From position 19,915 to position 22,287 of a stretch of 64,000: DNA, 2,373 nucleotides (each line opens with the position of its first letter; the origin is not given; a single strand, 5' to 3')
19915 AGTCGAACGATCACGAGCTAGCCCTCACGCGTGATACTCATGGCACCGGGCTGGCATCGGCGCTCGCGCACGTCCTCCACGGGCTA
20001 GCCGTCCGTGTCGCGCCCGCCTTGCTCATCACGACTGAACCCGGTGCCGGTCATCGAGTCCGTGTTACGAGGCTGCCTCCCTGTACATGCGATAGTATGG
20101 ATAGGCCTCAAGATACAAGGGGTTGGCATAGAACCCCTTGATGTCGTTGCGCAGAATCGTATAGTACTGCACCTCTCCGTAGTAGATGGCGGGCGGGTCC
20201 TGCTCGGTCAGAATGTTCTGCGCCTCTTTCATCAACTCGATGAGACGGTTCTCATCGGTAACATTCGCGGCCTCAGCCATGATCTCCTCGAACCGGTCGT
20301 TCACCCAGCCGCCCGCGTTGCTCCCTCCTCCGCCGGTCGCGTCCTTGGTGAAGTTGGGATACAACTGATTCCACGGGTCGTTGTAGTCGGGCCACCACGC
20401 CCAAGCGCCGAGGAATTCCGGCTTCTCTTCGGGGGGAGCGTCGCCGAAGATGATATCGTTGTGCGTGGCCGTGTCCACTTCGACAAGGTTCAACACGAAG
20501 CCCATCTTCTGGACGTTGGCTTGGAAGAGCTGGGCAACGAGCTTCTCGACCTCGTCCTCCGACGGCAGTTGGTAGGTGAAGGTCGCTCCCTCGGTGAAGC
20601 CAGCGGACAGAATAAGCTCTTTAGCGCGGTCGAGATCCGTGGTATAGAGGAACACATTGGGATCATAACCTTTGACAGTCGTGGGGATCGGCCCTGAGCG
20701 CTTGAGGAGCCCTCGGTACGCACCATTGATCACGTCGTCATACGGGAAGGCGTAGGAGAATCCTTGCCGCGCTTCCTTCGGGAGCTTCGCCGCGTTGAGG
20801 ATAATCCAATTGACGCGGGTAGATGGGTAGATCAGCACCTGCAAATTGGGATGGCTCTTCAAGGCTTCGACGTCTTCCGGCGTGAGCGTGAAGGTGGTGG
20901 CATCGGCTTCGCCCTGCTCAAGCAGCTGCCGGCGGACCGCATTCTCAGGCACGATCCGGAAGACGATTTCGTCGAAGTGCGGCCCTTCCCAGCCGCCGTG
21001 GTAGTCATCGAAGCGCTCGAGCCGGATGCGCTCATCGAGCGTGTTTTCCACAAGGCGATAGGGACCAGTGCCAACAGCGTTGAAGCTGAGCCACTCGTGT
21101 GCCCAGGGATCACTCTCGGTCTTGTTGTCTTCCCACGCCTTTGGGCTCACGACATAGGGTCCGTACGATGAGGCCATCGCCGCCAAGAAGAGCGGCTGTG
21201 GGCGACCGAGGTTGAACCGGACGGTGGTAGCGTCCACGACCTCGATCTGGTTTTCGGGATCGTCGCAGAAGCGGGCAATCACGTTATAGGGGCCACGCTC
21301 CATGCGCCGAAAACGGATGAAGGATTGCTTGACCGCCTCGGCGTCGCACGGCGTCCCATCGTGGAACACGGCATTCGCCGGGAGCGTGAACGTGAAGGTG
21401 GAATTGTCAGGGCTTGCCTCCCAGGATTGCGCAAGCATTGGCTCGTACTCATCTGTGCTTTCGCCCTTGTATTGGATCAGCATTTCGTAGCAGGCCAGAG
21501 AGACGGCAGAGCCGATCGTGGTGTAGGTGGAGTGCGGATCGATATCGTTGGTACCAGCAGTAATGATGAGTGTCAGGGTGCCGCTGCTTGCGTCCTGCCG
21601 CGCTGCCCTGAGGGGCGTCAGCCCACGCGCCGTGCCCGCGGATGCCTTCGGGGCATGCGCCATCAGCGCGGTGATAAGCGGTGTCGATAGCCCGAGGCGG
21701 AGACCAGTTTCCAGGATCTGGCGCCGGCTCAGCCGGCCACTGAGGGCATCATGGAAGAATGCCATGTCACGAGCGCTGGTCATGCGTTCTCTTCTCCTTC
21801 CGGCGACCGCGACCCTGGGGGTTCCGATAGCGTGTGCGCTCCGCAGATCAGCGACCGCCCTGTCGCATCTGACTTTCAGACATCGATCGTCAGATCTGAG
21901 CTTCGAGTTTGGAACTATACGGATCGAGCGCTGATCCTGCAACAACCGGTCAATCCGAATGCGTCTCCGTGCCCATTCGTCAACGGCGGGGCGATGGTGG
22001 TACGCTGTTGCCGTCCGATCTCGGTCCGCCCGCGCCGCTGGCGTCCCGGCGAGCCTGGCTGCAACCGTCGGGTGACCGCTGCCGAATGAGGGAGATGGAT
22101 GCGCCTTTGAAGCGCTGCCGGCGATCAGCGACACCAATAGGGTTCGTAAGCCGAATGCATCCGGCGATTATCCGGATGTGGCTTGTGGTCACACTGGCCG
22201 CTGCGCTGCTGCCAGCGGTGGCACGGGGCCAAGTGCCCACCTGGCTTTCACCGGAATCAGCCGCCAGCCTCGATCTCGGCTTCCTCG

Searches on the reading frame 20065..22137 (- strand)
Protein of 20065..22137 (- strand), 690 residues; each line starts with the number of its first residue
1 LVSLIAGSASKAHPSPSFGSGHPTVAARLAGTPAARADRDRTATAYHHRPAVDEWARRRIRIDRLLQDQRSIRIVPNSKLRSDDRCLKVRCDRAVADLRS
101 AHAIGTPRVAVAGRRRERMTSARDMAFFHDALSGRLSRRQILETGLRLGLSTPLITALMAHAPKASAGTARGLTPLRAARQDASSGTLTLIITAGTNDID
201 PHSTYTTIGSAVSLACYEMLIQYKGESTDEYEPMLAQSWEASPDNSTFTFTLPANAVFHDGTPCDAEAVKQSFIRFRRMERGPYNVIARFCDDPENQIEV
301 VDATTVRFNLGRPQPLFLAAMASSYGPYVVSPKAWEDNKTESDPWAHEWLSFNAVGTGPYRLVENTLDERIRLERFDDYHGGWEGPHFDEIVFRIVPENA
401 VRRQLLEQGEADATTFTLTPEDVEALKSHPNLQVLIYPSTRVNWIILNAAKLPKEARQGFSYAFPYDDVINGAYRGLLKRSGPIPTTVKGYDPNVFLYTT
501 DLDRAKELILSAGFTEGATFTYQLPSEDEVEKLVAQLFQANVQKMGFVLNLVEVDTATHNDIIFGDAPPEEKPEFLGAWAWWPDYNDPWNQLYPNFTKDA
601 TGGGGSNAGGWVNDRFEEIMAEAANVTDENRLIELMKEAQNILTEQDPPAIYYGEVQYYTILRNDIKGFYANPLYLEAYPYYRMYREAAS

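Call 79: search_protein_families(library=pfam, proteins=[window:20065-22137:-], max_evalue=0.00001)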
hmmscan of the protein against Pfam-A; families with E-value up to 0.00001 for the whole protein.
window:20065-22137:- (690 aa): 1 family
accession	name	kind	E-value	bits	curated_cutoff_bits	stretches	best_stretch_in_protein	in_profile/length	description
PF00496.27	SBP_bac_5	-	7.2e-70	236.4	32.4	1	230-601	1-366/368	Bacterial extracellular solute-binding proteins, family 5 Middle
